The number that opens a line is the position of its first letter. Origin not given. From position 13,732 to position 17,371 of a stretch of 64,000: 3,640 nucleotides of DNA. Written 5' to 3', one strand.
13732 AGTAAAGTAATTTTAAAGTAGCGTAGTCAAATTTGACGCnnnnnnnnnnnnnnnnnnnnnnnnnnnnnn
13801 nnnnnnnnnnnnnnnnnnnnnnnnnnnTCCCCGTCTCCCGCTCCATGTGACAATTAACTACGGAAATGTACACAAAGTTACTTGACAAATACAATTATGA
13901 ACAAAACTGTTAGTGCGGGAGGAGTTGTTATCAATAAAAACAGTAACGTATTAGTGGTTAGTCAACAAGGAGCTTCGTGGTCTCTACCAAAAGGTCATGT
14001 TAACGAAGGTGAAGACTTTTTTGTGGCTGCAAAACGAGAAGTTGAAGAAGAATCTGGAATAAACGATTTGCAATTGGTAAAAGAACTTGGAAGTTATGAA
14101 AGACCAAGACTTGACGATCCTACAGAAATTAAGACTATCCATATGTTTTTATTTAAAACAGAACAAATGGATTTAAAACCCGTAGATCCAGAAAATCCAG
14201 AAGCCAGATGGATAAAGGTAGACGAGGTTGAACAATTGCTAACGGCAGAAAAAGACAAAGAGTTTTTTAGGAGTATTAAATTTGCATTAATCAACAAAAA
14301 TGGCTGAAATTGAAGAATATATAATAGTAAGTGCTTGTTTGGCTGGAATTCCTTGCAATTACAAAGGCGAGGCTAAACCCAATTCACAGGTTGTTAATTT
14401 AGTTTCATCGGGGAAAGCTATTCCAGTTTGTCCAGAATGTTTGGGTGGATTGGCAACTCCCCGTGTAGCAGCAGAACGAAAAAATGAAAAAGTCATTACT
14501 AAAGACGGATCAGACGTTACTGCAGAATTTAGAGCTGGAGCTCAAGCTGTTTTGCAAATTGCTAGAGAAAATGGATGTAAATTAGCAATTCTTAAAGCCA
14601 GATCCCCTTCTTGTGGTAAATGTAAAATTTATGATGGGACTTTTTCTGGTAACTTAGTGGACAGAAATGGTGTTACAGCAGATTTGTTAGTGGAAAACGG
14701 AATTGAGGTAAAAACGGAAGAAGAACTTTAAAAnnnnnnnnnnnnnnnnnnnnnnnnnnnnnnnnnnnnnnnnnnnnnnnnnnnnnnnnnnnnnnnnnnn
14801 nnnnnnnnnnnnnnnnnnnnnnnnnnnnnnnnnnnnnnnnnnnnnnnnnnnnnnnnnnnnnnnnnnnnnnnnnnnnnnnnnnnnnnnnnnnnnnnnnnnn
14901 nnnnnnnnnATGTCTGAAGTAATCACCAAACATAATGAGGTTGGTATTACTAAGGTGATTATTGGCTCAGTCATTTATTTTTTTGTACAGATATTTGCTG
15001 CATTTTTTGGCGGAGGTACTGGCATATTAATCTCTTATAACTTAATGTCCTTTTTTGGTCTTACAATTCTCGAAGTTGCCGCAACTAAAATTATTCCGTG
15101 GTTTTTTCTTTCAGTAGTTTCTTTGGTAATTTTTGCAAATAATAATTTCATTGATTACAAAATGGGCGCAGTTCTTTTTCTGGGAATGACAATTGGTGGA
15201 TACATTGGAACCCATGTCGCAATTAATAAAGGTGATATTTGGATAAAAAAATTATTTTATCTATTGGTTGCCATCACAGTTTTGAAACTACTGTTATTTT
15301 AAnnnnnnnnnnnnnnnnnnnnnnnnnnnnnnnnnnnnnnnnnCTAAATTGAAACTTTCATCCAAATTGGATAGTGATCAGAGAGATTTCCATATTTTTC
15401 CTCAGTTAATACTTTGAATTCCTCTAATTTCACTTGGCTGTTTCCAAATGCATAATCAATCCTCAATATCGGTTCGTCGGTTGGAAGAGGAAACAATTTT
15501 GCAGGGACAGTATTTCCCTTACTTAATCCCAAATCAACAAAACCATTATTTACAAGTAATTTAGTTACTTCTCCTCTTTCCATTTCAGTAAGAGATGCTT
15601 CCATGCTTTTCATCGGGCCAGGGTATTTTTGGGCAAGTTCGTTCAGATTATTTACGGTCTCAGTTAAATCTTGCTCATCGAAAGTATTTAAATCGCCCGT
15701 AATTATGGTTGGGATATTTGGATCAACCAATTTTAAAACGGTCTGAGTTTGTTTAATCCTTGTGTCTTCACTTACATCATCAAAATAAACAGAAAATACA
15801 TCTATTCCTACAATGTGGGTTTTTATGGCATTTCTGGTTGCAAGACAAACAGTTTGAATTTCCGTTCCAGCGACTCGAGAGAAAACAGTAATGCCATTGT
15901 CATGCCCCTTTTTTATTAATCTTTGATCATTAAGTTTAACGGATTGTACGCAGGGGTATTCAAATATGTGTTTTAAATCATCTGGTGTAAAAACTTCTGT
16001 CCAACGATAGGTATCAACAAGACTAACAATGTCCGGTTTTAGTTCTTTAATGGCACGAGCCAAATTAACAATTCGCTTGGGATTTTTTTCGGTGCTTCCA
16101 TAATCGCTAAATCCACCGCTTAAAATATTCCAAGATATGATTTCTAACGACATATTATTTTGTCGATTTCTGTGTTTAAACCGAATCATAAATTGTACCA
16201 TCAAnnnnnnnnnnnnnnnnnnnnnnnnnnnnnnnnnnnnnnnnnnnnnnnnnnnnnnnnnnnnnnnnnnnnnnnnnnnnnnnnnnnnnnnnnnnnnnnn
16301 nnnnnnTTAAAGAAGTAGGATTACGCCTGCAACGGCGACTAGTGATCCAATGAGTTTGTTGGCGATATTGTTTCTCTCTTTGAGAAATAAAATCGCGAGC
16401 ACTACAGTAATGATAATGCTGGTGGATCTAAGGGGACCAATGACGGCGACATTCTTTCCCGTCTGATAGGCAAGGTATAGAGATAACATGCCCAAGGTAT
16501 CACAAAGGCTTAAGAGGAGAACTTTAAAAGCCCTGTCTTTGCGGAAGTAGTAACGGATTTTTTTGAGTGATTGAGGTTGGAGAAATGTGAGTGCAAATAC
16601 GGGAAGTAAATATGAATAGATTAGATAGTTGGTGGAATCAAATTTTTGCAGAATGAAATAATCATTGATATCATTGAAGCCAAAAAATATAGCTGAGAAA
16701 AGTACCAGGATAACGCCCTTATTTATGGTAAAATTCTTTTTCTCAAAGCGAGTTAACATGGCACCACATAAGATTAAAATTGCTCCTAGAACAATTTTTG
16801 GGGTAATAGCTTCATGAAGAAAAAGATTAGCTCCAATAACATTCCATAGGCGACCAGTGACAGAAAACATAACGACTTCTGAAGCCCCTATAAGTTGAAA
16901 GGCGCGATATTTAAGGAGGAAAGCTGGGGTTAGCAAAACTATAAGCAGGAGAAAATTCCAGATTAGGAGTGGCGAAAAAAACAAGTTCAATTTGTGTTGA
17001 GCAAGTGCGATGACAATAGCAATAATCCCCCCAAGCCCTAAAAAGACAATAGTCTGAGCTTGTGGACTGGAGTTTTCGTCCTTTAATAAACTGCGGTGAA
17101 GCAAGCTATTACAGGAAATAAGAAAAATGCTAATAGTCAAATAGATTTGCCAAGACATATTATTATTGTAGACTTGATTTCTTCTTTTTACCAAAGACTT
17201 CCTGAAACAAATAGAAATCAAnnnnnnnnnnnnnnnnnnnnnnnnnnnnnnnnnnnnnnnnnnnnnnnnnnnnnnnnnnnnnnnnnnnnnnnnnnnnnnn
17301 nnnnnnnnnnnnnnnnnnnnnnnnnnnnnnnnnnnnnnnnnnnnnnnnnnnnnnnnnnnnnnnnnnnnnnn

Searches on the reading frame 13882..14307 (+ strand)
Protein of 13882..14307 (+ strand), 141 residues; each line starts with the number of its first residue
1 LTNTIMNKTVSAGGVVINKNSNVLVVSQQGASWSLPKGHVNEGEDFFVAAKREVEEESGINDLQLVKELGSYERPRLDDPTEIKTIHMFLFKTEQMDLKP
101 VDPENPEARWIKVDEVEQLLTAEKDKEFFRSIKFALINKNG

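Call 14: search_protein_families(library=pfam, proteins=[window:13882-14307:+], max_evalue=0.0001)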
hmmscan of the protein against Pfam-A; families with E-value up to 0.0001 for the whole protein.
window:13882-14307:+ (141 aa): 1 family
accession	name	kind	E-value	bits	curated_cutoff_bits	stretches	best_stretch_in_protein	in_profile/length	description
PF00293.34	NUDIX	-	1.8e-21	77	21.1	1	9-130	3-132/134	NUDIX domain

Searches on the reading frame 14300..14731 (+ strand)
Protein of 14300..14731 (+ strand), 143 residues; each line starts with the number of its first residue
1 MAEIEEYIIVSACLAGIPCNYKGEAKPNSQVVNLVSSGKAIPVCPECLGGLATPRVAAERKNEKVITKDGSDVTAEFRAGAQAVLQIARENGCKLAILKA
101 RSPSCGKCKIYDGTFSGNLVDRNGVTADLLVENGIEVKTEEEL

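Call 14: search_protein_families(library=pfam, proteins=[window:14300-14731:+], max_evalue=0.0001)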
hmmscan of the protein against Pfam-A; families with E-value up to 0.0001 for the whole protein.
window:14300-14731:+ (143 aa): 1 family
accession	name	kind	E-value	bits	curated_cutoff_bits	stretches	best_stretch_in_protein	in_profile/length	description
PF04463.17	2-thiour_desulf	-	2.3e-44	151.3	34.7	1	8-142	1-141/141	2-thiouracil desulfurase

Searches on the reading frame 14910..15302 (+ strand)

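Call 14: search_protein_families(library=pfam, proteins=[window:14910-15302:+], max_evalue=0.0001)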
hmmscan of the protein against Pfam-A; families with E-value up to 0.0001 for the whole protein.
window:14910-15302:+ (130 aa): 1 family
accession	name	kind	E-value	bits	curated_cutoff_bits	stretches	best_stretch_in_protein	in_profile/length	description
PF01925.25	TauE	-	4.3e-15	56.5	32.6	1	16-127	126-237/237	Sulfite exporter TauE/SafE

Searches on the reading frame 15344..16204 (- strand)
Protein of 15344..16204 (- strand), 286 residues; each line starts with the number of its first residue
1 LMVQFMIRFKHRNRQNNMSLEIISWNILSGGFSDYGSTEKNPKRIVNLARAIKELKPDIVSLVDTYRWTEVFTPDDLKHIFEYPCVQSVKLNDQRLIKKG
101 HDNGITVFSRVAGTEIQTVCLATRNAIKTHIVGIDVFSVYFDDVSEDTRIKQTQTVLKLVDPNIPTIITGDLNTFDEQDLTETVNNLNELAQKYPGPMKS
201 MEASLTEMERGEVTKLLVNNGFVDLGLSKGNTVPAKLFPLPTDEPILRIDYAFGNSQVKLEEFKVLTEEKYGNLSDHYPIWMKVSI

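Call 14: search_protein_families(library=pfam, proteins=[window:15344-16204:-], max_evalue=0.0001)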
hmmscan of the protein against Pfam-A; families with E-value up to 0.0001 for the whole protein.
window:15344-16204:- (286 aa): 1 family
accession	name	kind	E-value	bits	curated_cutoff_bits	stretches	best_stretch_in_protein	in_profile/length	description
PF03372.29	Exo_endo_phos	-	7.4e-13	49.2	24.5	1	23-277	1-225/225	Endonuclease/Exonuclease/phosphatase family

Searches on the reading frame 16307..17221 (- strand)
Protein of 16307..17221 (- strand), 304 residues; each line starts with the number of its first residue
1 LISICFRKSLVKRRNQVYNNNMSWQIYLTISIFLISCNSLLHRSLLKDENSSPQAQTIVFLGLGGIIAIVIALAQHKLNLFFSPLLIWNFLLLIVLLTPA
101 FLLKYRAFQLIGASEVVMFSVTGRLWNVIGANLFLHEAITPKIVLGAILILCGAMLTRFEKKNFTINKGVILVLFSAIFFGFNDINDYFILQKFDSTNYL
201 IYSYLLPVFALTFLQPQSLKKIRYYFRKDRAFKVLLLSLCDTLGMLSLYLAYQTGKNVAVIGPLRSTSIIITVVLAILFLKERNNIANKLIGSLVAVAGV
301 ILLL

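Call 14: search_protein_families(library=pfam, proteins=[window:16307-17221:-], max_evalue=0.0001)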
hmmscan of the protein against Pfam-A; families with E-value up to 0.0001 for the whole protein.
window:16307-17221:- (304 aa): 1 family
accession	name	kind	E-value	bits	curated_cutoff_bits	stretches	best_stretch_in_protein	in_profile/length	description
PF00892.27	EamA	-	1.2e-18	68.1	28.2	2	168-303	2-133/135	EamA-like transporter family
